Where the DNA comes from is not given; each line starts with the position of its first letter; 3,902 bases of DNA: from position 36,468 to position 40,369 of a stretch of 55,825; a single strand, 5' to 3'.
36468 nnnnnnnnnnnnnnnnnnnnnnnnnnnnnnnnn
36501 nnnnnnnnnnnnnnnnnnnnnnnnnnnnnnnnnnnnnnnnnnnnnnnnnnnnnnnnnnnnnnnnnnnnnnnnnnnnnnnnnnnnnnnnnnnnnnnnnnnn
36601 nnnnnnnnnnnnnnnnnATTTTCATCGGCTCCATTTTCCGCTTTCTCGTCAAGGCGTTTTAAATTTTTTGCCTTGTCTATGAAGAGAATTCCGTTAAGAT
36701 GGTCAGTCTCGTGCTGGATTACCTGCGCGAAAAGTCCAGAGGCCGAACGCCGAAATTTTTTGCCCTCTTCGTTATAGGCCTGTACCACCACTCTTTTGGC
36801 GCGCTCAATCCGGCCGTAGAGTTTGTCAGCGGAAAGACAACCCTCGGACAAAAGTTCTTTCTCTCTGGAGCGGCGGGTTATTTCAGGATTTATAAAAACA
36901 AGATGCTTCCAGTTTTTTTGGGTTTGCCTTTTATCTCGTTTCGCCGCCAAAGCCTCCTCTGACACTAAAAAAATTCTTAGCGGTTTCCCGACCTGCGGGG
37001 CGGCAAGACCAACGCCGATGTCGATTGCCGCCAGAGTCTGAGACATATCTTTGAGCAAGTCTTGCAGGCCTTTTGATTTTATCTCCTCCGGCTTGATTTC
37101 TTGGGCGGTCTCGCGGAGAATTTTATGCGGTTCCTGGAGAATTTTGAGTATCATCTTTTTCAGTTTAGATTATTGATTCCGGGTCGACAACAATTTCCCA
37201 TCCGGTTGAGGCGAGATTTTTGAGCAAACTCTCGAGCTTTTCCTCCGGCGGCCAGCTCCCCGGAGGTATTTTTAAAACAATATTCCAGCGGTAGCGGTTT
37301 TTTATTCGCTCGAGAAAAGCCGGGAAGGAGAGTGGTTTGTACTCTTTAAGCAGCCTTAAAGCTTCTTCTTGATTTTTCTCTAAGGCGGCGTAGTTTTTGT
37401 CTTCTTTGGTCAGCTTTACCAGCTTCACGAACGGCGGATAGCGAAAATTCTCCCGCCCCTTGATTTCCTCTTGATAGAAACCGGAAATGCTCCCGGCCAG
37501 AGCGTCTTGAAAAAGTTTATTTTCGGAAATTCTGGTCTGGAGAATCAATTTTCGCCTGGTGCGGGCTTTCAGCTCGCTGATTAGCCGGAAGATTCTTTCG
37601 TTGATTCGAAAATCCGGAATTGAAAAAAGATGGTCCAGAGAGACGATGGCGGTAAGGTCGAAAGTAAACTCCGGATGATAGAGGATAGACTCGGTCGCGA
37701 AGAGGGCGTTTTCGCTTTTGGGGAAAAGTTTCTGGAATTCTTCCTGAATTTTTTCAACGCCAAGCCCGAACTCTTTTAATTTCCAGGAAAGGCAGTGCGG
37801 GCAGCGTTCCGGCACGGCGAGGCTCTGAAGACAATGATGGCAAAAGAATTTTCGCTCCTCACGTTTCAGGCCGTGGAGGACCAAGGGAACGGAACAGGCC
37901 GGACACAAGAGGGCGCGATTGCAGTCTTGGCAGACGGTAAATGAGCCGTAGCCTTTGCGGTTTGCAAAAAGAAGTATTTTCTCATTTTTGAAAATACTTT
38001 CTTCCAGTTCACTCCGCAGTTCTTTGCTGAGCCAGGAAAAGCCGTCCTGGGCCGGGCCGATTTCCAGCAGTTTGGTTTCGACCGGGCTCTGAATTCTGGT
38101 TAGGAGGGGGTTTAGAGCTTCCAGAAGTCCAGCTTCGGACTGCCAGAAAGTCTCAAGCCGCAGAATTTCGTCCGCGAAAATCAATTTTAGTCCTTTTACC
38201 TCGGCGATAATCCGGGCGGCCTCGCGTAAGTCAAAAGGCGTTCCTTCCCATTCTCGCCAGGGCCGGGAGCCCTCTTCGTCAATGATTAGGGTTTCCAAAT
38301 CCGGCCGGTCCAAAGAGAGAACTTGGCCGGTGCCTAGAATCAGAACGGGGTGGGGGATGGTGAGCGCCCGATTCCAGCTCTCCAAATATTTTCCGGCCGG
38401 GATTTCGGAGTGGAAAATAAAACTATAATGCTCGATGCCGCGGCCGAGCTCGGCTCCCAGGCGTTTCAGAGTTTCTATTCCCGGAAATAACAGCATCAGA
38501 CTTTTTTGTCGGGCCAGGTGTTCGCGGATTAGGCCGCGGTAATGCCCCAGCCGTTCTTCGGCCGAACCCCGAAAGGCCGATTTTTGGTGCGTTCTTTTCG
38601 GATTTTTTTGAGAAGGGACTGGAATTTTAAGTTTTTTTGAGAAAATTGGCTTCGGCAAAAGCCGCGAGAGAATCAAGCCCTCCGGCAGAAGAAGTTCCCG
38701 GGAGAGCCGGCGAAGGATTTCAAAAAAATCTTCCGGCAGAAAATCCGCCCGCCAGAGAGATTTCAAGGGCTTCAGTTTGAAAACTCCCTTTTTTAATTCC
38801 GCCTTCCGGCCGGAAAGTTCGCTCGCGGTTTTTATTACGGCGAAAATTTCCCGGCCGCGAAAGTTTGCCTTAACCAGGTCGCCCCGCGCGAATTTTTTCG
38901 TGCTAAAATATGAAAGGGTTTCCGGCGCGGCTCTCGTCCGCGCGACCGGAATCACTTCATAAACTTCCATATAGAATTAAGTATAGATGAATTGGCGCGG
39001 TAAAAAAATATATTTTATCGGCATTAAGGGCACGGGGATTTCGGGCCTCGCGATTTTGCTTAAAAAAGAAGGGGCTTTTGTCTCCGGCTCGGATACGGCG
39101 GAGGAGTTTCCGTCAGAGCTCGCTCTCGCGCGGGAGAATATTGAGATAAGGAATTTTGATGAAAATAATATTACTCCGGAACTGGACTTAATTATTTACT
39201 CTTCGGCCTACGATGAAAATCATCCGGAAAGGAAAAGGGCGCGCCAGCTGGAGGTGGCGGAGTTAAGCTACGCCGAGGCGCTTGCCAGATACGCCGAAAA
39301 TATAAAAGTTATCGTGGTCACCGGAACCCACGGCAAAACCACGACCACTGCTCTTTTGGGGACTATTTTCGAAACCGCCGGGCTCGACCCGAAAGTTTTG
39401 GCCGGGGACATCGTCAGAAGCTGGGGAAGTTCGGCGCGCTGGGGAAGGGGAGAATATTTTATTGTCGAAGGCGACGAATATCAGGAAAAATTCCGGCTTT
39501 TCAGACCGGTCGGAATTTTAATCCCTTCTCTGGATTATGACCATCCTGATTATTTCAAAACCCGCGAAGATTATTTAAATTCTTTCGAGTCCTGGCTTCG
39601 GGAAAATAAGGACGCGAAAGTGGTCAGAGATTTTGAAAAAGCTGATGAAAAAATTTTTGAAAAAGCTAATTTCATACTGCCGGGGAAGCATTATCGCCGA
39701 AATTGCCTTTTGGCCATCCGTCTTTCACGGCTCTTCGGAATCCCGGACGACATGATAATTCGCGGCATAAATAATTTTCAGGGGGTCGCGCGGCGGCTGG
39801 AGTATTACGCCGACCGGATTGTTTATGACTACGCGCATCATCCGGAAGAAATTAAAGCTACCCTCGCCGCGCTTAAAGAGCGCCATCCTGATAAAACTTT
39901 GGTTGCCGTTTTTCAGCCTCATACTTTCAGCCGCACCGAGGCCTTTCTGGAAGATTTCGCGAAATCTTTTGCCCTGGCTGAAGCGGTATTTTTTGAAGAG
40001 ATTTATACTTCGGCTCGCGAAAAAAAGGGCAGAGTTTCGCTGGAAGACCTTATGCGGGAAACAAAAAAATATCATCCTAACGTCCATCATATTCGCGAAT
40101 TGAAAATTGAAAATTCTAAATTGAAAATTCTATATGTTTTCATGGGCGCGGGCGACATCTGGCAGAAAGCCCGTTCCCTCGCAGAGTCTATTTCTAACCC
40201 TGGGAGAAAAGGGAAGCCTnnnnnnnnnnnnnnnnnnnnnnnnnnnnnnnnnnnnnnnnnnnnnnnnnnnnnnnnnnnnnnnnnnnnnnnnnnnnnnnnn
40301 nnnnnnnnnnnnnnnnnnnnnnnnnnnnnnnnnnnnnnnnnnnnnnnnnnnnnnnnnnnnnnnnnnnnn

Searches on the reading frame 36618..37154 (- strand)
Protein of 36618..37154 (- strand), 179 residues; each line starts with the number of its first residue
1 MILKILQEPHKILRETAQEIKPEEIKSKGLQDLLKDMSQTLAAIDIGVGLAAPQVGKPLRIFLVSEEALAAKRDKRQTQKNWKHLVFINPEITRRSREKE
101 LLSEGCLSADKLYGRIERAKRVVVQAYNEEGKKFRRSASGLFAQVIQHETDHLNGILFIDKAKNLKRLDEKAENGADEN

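Call 65: search_protein_families(library=pfam, proteins=[window:36618-37154:-], max_evalue=0.0001)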
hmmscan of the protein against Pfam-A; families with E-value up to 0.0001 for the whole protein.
window:36618-37154:- (179 aa): 1 family
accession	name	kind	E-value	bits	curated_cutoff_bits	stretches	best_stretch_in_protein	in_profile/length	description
PF01327.26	Pep_deformylase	-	4e-47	160.1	22.8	1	2-167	1-155/156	Polypeptide deformylase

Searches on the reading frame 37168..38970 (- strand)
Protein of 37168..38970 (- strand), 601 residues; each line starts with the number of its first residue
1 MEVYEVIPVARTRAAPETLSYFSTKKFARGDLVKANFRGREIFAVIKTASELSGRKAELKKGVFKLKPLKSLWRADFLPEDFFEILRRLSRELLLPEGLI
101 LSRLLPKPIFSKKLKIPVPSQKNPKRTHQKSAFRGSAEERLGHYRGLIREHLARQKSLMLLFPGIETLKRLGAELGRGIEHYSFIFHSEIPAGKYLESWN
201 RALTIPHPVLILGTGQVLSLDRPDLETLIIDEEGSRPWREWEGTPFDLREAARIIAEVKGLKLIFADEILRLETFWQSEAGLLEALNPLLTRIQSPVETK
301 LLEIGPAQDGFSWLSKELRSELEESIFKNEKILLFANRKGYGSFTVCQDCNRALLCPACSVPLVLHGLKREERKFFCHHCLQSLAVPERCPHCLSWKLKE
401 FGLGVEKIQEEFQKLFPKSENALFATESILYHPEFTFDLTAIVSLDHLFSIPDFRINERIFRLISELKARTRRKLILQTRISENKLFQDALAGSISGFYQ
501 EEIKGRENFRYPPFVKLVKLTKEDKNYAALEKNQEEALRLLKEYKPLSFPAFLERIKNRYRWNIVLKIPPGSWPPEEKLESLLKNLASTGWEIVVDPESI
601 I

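Call 65: search_protein_families(library=pfam, proteins=[window:37168-38970:-], max_evalue=0.0001)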
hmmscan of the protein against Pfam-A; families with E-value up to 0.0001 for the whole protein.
window:37168-38970:- (601 aa): 1 family
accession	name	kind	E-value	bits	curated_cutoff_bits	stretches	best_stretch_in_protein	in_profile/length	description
PF18074.6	PriA_C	-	3.8e-07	31.3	26.9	1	513-596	1-94/95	Primosomal protein N C-terminal domain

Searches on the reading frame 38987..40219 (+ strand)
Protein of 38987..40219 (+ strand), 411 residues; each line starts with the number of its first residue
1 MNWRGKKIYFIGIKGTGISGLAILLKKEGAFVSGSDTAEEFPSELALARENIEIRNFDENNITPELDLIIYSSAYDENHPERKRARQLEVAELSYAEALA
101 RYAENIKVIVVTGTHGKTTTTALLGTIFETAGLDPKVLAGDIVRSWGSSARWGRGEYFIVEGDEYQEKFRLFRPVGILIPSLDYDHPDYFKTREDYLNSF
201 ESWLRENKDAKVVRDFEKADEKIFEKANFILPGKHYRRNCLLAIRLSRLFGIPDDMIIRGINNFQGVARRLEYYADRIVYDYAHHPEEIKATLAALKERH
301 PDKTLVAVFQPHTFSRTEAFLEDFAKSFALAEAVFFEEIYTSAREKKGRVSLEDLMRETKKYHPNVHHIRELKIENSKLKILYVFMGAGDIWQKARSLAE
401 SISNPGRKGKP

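Call 65: search_protein_families(library=pfam, proteins=[window:38987-40219:+], max_evalue=0.0001)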
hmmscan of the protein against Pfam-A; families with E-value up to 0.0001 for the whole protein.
window:38987-40219:+ (411 aa): 3 families
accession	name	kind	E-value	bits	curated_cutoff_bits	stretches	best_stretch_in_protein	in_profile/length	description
PF01225.30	Mur_ligase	-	5.4e-17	62.4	21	1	7-104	1-92/95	Mur ligase family, catalytic domain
PF02875.26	Mur_ligase_C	-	1.7e-12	48.7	28.4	1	269-371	1-103/127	Mur ligase, glutamate ligase domain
PF08245.18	Mur_ligase_M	-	9.8e-08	32.6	24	1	111-204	1-110/200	Mur ligase middle domain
